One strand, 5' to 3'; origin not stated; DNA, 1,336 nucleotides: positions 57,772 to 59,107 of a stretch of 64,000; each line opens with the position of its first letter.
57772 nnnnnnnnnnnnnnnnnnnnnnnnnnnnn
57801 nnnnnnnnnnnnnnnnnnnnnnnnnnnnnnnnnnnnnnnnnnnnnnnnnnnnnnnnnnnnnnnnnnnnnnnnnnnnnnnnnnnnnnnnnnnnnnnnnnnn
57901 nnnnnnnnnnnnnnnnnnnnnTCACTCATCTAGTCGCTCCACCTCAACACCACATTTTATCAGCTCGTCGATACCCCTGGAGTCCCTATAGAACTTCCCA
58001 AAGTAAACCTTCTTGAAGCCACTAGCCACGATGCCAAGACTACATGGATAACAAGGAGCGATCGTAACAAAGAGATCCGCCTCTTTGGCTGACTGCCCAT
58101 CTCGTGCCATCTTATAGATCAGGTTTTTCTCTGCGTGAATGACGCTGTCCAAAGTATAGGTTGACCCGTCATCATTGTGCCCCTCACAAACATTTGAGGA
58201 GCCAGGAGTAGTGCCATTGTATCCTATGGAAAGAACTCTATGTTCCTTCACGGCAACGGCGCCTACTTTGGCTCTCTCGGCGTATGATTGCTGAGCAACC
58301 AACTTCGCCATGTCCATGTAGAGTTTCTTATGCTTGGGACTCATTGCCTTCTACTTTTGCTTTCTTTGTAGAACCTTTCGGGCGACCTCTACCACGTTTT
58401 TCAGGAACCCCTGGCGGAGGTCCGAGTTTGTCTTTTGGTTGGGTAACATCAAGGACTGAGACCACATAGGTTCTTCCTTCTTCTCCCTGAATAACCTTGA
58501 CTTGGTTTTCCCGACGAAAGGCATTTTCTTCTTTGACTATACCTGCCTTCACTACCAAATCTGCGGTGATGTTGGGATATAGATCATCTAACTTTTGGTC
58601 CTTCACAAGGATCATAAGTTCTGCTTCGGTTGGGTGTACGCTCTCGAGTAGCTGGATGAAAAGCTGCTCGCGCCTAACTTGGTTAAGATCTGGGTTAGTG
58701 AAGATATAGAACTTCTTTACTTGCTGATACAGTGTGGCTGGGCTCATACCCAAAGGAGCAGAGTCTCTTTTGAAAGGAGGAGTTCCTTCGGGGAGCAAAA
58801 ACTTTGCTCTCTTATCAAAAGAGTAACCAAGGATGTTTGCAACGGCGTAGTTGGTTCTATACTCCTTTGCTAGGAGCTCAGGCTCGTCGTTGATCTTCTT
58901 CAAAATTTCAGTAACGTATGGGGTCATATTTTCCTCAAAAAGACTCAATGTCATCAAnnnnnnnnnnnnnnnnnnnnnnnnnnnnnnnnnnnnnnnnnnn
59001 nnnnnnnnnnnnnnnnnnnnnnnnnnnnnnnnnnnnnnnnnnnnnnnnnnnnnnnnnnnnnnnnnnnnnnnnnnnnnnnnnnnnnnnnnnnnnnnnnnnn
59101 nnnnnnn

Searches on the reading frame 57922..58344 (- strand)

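Call 64: search_protein_families(library=phrogs, proteins=[window:57922-58344:-], max_evalue=0.001)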
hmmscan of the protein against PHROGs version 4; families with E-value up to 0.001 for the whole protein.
window:57922-58344:- (140 aa): 6 families
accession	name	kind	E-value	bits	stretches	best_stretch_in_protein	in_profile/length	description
phrog_174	-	DNA, RNA and nucleotide metabolism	1.5e-48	167.3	1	1-140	112-249/384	dCMP deaminase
phrog_20648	-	DNA, RNA and nucleotide metabolism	4.6e-26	92.7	1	9-136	10-138/311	dCMP deaminase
phrog_2369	-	DNA, RNA and nucleotide metabolism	2e-16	61.7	1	2-120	2-128/195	dCMP deaminase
phrog_9198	-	unknown function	3.8e-10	40.1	1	67-124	384-442/531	-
phrog_18355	-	DNA, RNA and nucleotide metabolism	0.00011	23.2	1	69-116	3-48/52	deoxycytidinylate deaminase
phrog_22830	-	unknown function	0.00028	21.4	1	29-135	182-283/289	-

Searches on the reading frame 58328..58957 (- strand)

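Call 64: search_protein_families(library=phrogs, proteins=[window:58328-58957:-], max_evalue=0.001)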
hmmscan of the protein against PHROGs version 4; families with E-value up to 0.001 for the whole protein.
window:58328-58957:- (209 aa): 2 families
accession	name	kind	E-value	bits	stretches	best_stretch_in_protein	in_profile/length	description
phrog_461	-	unknown function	7.5e-30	104.8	1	9-138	6-142/152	-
phrog_17006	-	unknown function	2e-16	61.1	1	54-137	3-88/99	-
